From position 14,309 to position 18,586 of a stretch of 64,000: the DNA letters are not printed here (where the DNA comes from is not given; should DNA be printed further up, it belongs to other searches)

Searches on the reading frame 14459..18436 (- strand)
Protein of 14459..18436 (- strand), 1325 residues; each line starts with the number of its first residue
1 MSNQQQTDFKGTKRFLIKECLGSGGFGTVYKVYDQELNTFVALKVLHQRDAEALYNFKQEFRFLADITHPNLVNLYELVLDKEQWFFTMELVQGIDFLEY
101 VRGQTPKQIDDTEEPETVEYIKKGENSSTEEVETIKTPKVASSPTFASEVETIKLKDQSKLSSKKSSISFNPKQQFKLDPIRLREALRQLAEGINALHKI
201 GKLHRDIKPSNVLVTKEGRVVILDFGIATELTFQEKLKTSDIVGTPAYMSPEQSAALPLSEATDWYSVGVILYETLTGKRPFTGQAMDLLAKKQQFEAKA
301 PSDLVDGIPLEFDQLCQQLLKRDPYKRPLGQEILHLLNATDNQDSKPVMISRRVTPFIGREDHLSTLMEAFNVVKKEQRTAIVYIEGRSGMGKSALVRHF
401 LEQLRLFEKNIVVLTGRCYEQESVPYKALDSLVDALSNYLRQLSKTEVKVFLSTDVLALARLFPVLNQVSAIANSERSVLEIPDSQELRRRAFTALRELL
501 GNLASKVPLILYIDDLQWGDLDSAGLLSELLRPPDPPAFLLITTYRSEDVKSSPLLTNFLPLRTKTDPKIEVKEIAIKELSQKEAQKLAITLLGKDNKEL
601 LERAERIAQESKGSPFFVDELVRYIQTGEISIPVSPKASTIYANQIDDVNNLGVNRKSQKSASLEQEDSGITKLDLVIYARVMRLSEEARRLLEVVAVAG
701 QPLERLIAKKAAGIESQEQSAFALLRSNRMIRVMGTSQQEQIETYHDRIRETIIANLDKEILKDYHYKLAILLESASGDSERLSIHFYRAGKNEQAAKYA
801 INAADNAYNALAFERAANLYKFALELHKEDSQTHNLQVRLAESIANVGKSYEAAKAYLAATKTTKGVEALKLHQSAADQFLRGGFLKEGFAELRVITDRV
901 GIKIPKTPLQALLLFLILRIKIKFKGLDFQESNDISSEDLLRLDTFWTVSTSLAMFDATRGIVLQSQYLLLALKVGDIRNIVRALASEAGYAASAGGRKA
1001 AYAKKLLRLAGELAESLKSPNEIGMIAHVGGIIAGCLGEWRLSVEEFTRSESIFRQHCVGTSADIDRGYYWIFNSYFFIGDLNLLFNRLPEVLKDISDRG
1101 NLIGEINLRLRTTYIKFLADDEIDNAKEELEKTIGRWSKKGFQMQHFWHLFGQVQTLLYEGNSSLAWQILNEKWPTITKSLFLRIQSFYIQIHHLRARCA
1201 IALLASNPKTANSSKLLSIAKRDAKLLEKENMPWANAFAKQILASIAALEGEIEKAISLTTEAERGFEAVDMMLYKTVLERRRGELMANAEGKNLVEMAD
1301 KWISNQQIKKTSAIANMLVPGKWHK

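Call 48: search_protein_families(library=pfam, proteins=[window:14459-18436:-], max_evalue=0.001)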
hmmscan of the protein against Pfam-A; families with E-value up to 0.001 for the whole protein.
window:14459-18436:- (1325 aa): 9 families
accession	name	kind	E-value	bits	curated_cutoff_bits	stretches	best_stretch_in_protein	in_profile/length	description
PF00069.31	Pkinase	-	2e-49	168.8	31.7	2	174-335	91-259/263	Protein kinase domain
PF07714.23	PK_Tyr_Ser-Thr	-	3.4e-34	118.8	23.1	1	17-335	3-256/258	Protein tyrosine and serine/threonine kinase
PF13191.12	AAA_16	-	2.1e-23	84.1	32.6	1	356-540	1-165/167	AAA ATPase domain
PF03109.22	ABC1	-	3.2e-06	26.9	22.9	1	95-241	94-227/244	ABC1 atypical kinase-like domain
PF01637.24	ATPase_2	-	3.9e-06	27.3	33.2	1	358-522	2-126/225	ATPase domain predominantly from Archaea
PF13401.12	AAA_22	-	4.2e-05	24.3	27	1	379-511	4-120/130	AAA domain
PF17667.7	Pkinase_fungal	-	5.6e-05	22.5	24.1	1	180-250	285-361/387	Fungal protein kinase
PF01636.29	APH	-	0.00013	22.3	23.2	0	175-228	140-197/239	Phosphotransferase enzyme family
PF06293.20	Kdo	-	0.00031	20.7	21.3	1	182-242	119-183/207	Lipopolysaccharide kinase (Kdo/WaaP) family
